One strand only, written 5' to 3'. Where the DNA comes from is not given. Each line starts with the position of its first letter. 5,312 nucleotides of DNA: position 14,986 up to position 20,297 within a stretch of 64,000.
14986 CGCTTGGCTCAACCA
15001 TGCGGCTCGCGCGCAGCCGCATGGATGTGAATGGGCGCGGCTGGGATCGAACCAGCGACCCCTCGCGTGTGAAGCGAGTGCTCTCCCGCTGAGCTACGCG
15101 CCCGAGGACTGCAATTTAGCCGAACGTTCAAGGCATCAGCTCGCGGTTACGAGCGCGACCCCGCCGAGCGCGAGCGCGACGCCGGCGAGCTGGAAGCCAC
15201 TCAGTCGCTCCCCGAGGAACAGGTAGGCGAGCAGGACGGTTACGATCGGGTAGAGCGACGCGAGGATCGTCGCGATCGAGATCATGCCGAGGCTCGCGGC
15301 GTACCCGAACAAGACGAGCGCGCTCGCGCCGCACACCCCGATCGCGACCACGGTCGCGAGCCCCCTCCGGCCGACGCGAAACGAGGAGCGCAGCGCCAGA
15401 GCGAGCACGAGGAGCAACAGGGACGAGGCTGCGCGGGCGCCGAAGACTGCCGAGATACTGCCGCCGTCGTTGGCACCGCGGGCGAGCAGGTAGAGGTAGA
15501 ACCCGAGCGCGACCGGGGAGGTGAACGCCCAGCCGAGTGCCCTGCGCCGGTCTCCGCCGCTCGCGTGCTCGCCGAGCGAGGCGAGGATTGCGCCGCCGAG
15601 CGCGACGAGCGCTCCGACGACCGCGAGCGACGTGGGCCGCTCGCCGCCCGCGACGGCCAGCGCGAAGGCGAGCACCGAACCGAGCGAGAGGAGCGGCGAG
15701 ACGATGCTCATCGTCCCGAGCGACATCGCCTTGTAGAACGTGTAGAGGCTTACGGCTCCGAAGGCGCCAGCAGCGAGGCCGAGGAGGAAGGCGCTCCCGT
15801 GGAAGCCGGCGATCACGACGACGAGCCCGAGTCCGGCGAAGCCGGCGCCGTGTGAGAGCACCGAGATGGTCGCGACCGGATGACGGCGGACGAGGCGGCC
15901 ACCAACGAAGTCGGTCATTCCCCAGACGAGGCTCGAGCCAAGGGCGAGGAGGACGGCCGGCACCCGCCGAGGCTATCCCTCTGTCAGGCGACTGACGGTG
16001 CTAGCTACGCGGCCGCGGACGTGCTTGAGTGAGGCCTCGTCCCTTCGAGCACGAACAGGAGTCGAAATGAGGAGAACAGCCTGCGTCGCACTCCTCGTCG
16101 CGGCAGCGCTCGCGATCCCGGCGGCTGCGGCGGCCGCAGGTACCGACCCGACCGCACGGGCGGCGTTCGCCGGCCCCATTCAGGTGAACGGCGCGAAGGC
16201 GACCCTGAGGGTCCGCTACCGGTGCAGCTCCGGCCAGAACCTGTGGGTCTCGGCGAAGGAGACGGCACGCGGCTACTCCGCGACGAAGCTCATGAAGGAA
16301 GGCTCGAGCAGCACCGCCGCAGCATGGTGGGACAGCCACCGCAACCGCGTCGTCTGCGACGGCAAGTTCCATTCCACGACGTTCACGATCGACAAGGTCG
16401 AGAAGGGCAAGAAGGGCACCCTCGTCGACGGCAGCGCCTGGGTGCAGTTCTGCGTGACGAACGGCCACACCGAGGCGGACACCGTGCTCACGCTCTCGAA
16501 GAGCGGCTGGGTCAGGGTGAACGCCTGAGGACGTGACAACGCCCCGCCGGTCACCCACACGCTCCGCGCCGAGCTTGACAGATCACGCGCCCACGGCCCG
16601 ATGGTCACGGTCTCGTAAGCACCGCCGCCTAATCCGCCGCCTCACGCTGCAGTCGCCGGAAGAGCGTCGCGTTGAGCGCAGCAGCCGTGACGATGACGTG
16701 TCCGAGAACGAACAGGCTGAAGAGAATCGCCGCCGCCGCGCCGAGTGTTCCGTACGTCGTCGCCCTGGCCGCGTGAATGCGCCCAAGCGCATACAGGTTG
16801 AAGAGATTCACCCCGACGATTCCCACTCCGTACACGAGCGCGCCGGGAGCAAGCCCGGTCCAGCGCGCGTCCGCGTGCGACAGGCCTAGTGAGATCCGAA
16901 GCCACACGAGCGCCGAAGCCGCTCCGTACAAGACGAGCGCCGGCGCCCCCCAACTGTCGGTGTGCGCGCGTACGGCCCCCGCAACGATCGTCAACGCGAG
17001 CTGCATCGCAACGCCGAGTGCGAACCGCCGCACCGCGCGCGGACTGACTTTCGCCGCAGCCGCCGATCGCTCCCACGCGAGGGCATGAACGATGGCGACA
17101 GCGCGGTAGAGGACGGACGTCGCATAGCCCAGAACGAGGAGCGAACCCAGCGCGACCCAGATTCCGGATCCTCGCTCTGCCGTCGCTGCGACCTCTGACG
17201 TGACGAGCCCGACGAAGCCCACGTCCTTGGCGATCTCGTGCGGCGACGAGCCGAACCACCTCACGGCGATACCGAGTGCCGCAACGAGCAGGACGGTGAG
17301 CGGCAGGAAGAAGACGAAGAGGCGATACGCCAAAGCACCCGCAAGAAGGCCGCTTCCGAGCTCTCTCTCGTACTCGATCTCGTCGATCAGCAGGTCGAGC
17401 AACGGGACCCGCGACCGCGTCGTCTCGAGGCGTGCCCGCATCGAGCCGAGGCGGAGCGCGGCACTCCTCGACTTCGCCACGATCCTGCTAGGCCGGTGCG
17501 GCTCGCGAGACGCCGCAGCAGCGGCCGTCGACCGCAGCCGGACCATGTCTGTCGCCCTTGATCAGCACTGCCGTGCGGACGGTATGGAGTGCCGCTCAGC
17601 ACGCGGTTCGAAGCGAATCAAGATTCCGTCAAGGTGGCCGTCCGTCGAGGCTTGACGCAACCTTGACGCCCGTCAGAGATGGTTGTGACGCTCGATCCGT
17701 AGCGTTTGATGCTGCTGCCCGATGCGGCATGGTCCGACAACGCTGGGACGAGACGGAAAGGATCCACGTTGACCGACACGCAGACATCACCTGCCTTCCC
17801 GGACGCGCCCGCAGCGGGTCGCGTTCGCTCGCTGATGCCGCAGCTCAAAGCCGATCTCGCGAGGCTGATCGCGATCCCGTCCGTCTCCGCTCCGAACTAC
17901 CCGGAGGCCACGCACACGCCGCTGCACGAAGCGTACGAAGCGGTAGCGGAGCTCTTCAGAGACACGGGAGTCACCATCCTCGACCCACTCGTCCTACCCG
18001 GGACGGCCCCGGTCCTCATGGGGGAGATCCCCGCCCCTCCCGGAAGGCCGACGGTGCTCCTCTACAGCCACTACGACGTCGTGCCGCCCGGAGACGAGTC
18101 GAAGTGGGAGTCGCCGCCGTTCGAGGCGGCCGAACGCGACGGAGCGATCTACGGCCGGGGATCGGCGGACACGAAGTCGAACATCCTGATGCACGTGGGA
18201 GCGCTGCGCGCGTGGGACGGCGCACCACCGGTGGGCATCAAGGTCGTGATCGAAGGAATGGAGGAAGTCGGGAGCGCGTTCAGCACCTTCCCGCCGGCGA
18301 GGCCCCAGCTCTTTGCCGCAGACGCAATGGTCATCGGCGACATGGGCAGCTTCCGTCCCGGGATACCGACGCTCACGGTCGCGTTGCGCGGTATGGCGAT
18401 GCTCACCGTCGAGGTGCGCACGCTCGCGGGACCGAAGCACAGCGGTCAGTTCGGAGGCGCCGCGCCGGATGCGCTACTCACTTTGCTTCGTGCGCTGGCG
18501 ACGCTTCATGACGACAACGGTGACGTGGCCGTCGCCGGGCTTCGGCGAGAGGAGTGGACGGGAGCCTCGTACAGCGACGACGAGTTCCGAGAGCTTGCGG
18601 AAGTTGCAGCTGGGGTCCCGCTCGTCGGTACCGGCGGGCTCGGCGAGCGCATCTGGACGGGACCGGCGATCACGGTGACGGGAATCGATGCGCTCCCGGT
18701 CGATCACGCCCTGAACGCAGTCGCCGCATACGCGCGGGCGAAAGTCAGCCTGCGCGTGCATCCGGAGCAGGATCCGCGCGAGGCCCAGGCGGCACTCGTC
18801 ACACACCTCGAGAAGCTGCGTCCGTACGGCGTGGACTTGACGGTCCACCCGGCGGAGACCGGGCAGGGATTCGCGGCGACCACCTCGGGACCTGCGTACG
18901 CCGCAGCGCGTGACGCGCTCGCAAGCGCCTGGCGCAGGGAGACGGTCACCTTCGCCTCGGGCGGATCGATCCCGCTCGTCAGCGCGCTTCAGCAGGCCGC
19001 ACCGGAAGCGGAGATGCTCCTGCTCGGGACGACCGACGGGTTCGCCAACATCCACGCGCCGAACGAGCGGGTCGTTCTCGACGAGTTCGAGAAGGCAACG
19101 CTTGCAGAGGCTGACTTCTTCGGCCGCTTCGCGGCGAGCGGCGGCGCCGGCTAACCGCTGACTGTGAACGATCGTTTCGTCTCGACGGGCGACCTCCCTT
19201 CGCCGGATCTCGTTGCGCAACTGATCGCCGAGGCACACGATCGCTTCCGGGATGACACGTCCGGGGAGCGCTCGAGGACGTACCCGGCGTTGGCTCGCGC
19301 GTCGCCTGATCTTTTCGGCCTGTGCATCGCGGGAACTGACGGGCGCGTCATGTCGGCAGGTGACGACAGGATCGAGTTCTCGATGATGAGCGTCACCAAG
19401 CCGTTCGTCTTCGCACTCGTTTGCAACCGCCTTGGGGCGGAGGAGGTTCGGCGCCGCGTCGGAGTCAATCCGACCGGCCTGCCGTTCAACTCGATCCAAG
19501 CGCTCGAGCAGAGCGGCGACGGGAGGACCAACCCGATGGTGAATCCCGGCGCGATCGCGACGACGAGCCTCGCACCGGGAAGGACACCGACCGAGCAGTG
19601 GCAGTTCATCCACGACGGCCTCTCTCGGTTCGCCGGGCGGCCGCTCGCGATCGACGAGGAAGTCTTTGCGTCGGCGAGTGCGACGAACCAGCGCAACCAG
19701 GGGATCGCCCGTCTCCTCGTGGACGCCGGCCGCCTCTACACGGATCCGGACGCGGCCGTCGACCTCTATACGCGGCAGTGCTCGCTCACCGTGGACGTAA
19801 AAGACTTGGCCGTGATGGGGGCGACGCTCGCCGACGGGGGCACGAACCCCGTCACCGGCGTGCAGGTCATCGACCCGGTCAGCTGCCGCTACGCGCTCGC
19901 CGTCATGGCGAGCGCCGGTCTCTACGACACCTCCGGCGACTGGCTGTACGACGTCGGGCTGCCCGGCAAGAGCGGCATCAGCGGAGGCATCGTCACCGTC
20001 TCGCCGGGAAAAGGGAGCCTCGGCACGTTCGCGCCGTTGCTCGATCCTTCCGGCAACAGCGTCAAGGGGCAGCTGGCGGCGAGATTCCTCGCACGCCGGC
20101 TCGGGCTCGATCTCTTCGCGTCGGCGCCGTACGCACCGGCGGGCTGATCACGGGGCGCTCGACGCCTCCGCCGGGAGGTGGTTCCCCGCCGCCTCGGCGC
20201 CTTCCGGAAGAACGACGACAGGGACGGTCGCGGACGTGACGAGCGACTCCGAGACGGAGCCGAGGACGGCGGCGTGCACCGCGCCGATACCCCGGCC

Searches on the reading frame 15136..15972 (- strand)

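Call 13: search_protein_families(library=pfam, proteins=[window:15136-15972:-], max_evalue=0.01)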
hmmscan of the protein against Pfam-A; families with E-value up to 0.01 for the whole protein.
window:15136-15972:- (278 aa): 2 families
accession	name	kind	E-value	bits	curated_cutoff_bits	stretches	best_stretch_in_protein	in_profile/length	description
PF00892.27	EamA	-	4.2e-23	82.5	28.2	2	145-276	3-134/135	EamA-like transporter family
PF03151.22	TPT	-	0.0091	15.8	30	1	187-276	47-136/291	Triose-phosphate Transporter family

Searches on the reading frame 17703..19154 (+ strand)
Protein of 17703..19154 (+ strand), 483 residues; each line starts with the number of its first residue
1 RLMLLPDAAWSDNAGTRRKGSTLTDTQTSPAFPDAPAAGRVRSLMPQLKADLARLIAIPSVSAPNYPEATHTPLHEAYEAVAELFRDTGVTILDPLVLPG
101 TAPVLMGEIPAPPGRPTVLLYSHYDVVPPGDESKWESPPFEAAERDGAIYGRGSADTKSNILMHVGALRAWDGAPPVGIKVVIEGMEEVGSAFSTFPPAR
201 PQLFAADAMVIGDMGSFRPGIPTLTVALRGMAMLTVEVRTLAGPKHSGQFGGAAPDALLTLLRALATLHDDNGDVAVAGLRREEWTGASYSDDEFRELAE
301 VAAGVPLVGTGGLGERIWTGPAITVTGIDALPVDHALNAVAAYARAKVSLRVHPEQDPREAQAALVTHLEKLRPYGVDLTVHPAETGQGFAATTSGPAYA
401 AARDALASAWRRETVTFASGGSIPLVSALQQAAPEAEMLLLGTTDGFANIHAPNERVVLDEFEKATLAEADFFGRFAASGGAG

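Call 13: search_protein_families(library=pfam, proteins=[window:17703-19154:+], max_evalue=0.01)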
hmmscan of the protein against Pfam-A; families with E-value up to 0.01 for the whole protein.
window:17703-19154:+ (483 aa): 2 families
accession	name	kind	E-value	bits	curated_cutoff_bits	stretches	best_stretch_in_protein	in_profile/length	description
PF01546.33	Peptidase_M20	-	1.9e-26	93.7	24.6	2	119-191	1-73/206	Peptidase family M20/M25/M40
PF07687.19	M20_dimer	-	7.6e-14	52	21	1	227-372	2-102/107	Peptidase dimerisation domain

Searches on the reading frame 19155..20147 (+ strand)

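Call 13: search_protein_families(library=pfam, proteins=[window:19155-20147:+], max_evalue=0.01)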
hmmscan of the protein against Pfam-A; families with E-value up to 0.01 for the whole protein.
window:19155-20147:+ (330 aa): 1 family
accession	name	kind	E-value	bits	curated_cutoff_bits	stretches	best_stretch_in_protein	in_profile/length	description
PF04960.20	Glutaminase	-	1.3e-99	333.5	27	1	37-321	1-286/286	Glutaminase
